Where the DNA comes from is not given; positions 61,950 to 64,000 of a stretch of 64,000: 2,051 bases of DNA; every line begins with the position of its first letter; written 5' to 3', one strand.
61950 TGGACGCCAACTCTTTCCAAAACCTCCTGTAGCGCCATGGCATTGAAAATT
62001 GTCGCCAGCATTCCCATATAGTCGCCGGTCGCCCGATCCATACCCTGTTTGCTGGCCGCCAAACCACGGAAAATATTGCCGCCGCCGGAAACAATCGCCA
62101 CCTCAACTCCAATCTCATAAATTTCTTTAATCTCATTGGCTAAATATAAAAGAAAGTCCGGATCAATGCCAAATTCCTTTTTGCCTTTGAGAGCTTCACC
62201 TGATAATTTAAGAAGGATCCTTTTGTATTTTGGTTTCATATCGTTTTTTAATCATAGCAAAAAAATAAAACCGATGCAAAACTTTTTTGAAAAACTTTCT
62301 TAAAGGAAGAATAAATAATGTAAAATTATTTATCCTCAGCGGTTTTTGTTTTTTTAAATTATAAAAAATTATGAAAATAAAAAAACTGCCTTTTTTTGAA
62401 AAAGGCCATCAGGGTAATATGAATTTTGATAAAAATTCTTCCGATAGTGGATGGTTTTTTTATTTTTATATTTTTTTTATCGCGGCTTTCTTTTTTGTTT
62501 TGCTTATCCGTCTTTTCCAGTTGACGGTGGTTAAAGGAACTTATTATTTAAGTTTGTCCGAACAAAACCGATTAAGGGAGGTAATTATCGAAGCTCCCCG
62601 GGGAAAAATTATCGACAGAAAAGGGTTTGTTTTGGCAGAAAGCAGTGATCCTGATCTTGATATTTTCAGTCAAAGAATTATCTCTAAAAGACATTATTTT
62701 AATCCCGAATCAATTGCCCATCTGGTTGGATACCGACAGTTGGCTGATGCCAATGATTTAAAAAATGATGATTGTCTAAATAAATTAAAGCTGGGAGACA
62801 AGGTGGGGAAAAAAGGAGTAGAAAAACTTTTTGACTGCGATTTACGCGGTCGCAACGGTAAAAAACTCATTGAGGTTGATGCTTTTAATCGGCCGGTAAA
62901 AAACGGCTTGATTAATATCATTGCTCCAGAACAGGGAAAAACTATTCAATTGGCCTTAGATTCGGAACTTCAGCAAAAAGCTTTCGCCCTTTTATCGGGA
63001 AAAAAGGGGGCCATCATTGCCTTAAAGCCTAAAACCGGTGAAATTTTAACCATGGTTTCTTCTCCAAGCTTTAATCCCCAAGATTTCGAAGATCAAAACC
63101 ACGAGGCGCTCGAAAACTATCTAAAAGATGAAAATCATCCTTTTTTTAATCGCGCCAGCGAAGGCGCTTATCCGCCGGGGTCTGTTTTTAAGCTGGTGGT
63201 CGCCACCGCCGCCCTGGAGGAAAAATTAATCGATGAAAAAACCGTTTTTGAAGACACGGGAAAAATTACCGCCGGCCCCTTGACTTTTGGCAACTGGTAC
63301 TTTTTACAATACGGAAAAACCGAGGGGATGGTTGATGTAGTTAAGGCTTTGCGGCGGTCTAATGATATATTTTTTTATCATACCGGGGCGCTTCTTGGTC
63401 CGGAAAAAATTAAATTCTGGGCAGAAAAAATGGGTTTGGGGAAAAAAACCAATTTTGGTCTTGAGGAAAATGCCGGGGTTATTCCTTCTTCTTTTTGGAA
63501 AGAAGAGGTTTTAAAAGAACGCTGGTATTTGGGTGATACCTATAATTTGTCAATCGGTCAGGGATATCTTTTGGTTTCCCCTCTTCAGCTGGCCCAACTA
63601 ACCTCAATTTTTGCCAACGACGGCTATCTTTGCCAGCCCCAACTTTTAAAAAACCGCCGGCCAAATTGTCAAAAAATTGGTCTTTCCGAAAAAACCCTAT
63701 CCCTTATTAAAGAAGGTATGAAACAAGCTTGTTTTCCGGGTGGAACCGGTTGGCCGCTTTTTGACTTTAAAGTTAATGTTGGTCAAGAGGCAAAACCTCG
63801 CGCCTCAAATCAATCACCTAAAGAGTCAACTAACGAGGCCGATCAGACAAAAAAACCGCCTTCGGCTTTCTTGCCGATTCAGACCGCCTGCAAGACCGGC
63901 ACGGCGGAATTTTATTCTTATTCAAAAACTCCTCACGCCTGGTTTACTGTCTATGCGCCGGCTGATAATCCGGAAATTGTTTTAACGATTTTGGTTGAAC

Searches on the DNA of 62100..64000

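Call 85: search_rna_families(source=window, start=62100, end=64000, threshold=evalue, max_evalue=1)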
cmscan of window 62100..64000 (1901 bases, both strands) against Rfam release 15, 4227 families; matches with E-value up to 1: 4.
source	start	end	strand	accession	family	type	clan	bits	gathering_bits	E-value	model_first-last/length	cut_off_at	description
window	62142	62280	-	RF02669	PsiU6-40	Gene; snRNA; snoRNA; scaRNA;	-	21.5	48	0.17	1-142/142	no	Drosophila small cajal body-specific RNA PsiU6-40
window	62200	62253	+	RF02108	DLEU2_4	Gene; lncRNA;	-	21.4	40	0.19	1-58/58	no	Deleted in lymphocytic leukemia 2 conserved region 4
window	63177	63218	+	RF01930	bxd_2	Gene; lncRNA;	-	17.1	80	0.62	1-91/91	no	Bithoraxoid conserved region 2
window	62180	62280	-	RF01845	enod40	Gene;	-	16.1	45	0.61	102-221/263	no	Early nodulin 40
